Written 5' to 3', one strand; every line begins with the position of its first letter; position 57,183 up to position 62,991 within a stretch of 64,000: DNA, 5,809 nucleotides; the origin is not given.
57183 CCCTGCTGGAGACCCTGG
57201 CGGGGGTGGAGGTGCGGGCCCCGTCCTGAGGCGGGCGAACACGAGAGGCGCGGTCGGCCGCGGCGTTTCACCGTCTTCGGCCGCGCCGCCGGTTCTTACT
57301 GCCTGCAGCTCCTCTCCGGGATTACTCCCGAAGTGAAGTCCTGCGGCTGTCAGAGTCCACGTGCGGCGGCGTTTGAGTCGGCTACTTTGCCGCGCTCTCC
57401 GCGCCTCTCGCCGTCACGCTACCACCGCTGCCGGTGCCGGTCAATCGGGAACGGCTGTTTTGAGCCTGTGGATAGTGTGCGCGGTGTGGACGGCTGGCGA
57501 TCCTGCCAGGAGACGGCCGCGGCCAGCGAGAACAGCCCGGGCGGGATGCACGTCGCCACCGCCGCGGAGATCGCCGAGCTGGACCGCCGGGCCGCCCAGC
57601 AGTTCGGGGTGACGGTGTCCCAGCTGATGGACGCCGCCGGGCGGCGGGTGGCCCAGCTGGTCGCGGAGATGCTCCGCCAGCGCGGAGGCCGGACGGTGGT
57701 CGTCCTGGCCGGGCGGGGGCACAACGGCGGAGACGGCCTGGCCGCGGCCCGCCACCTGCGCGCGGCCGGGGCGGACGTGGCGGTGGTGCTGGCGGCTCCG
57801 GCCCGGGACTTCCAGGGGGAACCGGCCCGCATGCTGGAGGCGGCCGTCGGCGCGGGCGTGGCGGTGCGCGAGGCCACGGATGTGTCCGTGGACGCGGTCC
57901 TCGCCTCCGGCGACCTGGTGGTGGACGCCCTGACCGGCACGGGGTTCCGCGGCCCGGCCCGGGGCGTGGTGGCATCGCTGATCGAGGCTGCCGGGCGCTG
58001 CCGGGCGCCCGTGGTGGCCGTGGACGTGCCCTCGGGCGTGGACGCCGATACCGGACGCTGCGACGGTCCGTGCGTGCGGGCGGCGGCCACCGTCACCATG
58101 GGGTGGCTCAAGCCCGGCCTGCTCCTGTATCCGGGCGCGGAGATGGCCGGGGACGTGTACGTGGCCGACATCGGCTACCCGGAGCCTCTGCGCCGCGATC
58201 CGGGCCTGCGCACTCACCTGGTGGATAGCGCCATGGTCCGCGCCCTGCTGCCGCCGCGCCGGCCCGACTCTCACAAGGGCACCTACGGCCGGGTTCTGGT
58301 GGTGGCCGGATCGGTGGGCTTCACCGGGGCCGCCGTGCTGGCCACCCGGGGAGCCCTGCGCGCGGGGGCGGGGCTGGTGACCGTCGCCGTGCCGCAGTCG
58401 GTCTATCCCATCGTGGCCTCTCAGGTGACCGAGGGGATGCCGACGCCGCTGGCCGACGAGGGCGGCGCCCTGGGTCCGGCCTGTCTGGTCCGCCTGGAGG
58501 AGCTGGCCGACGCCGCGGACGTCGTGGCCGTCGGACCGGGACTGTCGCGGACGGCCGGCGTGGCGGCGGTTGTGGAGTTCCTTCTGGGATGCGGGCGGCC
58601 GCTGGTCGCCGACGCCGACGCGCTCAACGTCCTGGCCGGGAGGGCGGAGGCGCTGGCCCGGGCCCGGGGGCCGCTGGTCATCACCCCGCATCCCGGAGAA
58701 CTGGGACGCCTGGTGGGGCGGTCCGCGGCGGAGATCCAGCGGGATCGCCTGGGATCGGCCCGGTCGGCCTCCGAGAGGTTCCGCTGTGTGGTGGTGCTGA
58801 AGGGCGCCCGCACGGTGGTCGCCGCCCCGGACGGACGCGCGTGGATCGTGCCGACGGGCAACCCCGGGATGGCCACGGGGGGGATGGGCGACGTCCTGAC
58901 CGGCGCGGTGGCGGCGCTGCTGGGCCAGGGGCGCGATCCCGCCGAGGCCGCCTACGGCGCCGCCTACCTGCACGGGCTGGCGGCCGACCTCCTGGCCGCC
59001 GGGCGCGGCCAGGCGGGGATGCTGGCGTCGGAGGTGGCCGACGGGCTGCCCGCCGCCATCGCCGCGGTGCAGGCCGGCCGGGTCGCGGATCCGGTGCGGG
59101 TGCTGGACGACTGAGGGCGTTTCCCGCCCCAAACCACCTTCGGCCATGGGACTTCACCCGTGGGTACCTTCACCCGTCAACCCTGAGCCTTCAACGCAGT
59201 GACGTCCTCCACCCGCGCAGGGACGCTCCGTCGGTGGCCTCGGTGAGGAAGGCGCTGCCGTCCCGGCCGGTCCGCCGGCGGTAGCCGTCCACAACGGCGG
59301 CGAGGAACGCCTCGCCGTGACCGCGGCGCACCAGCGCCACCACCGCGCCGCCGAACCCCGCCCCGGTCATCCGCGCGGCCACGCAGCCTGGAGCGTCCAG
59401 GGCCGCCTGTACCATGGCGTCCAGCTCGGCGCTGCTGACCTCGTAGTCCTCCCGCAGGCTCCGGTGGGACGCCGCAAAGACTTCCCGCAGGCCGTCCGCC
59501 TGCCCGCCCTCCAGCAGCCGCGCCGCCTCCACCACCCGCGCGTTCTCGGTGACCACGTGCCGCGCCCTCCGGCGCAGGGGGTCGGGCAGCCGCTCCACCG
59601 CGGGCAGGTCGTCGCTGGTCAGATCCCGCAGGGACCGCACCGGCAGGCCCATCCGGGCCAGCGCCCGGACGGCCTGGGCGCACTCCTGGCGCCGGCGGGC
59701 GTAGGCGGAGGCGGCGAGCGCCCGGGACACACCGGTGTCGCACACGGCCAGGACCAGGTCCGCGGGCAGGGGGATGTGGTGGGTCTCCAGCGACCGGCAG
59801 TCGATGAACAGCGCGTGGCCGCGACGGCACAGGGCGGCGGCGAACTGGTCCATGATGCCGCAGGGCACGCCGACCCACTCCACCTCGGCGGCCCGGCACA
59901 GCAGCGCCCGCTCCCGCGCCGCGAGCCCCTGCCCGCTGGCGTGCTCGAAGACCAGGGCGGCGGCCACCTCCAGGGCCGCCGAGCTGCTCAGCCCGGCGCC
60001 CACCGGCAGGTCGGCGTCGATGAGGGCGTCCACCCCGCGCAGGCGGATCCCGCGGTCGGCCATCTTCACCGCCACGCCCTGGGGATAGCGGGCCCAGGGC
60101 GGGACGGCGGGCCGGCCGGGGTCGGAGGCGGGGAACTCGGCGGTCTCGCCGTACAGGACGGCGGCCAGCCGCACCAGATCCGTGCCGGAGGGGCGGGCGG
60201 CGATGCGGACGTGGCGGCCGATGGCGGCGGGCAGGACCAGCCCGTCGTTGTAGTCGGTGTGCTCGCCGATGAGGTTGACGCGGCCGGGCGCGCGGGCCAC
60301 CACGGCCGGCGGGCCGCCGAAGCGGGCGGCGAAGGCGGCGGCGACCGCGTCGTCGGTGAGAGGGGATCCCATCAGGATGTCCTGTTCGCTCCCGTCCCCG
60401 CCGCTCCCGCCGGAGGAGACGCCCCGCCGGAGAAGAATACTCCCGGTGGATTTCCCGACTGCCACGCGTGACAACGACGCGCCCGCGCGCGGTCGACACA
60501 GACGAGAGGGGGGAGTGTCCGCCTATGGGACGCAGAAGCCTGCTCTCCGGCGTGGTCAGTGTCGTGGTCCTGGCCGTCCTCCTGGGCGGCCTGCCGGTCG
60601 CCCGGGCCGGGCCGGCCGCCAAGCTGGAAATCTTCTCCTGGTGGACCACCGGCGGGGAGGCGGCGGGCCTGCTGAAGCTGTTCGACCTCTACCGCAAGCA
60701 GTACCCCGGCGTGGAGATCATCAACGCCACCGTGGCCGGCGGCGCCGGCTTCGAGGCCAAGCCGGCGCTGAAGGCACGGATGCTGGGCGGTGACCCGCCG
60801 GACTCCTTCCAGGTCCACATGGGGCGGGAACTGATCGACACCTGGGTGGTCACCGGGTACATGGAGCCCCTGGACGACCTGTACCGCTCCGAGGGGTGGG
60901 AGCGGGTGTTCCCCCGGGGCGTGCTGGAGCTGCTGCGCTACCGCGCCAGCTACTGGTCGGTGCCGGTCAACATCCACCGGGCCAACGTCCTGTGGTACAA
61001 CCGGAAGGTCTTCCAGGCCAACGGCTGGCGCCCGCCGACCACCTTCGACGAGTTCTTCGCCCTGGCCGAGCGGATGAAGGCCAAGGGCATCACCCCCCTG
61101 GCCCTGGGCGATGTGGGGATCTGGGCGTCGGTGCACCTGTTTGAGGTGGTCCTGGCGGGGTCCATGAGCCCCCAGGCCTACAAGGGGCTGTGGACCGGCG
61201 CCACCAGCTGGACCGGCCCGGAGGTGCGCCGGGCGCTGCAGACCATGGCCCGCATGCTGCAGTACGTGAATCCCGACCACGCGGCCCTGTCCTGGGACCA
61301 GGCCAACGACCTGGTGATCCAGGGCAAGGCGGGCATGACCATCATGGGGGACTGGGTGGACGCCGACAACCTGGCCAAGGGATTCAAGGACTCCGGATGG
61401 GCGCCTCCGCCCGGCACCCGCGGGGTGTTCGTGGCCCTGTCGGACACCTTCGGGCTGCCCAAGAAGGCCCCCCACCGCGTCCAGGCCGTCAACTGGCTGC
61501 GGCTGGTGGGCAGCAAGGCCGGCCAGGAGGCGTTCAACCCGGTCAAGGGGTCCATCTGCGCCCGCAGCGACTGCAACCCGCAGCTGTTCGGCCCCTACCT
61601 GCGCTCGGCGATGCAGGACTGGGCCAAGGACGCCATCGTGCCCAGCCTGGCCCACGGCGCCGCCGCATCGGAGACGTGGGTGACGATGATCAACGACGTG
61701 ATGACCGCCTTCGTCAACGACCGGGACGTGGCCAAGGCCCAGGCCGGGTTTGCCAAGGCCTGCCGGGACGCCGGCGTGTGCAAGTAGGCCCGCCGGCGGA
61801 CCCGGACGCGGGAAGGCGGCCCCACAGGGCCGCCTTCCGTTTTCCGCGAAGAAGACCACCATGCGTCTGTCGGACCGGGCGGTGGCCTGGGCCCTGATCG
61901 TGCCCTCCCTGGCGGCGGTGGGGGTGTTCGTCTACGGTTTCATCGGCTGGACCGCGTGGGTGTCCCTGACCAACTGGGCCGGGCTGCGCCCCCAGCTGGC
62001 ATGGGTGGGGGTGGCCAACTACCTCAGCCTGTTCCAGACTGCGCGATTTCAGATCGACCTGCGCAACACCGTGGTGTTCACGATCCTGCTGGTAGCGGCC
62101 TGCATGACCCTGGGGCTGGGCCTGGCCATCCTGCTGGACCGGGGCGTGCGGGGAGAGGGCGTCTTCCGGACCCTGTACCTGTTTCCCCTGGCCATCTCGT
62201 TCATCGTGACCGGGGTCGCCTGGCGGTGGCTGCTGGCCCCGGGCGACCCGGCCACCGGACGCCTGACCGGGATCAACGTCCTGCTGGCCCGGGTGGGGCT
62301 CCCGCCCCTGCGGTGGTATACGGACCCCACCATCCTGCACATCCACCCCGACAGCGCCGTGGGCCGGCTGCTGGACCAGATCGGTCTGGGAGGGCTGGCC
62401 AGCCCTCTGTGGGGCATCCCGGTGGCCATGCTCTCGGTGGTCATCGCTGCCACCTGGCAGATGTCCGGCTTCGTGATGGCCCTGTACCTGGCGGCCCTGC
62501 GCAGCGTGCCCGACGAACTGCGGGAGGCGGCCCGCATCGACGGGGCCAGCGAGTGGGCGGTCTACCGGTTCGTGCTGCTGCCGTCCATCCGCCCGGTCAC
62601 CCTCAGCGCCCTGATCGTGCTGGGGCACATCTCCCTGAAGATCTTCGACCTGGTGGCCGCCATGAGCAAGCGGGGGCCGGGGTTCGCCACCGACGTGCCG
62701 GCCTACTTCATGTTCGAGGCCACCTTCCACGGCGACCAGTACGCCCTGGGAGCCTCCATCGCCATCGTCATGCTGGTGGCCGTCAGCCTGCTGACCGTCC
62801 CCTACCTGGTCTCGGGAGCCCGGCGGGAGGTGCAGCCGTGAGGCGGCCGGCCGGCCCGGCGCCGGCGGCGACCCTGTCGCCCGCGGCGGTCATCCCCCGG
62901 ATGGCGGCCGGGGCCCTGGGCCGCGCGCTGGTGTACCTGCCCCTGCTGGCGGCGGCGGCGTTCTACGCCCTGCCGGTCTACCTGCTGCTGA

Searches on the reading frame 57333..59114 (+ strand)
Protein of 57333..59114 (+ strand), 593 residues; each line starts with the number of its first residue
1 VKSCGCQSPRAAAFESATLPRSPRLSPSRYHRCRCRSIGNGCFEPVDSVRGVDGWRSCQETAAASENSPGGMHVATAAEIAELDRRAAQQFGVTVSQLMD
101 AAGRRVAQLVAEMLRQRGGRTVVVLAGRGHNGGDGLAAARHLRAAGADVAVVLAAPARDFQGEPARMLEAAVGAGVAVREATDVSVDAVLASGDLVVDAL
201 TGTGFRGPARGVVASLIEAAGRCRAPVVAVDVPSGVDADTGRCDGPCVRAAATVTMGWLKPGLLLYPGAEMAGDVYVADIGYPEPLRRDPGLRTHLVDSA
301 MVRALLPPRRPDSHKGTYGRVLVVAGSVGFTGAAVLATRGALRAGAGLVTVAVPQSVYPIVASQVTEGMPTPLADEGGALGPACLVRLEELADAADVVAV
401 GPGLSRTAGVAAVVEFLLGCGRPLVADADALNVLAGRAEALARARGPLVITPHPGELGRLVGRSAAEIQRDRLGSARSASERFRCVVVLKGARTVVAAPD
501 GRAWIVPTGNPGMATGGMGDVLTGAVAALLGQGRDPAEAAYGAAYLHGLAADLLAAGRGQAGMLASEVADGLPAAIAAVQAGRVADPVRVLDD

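Call 10: search_protein_families(library=ncbifam, proteins=[window:57333-59114:+], max_evalue=1e-10)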
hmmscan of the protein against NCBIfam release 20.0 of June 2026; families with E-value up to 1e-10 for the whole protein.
window:57333-59114:+ (593 aa): 3 families
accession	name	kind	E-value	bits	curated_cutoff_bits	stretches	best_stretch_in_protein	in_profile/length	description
NF007856.0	PRK10565.1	equivalog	1.2e-95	321.1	703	1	73-573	16-495/510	bifunctional ADP-dependent NAD(P)H-hydrate dehydratase/NAD(P)H-hydrate epimerase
TIGR00196.1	yjeF_cterm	hypoth_equivalog_domain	3.2e-74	249.7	129.85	1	303-576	9-275/277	NAD(P)H-hydrate dehydratase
TIGR00197.1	yjeF_nterm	hypoth_equivalog_domain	2.1e-45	154.9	88.6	1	76-283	4-205/206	NAD(P)H-hydrate epimerase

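Call 11: search_protein_families(library=pfam, proteins=[window:57333-59114:+])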
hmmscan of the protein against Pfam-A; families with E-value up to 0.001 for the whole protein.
window:57333-59114:+ (593 aa): 2 families
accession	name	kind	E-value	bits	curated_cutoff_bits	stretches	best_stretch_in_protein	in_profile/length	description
PF01256.23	Carb_kinase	-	5.2e-60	203.3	27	1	321-572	1-240/242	NAD(P)H-hydrate dehydratase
PF03853.21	YjeF_N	-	3.8e-46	157.6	24.9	1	97-262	3-169/169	YjeF-related protein N-terminus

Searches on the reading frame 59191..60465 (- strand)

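Call 40: search_protein_families(library=pfam, proteins=[window:59191-60465:-], max_evalue=0.00001)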
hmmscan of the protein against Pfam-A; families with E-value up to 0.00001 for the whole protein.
window:59191-60465:- (424 aa): 3 families
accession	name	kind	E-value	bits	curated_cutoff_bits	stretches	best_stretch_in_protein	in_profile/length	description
PF10509.15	GalKase_gal_bdg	-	2.5e-22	78.6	23.1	1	44-92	2-49/49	Galactokinase galactose-binding signature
PF00288.32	GHMP_kinases_N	-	1.3e-15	57.8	22.3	1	130-212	5-85/87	GHMP kinases N terminal domain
PF08544.19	GHMP_kinases_C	-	8.6e-10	39.3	21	1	318-392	5-80/85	GHMP kinases C terminal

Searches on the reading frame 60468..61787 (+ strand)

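Call 40: search_protein_families(library=pfam, proteins=[window:60468-61787:+], max_evalue=0.00001)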
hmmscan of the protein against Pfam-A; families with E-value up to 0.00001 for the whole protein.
window:60468-61787:+ (439 aa): 2 families
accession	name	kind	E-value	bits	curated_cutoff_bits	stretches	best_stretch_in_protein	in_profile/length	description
PF01547.30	SBP_bac_1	-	1.7e-34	120.7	26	1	65-354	7-307/307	Bacterial extracellular solute-binding protein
PF13416.11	SBP_bac_8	-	5.8e-21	75.9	27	1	73-370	4-266/279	Bacterial extracellular solute-binding protein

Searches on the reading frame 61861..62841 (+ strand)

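Call 40: search_protein_families(library=pfam, proteins=[window:61861-62841:+], max_evalue=0.00001)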
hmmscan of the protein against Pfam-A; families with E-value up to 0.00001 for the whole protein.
window:61861-62841:+ (326 aa): 1 family
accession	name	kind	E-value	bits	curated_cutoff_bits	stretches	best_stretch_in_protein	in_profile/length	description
PF00528.27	BPD_transp_1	-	2.9e-14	53.6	26.4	1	188-312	51-168/184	Binding-protein-dependent transport system inner membrane component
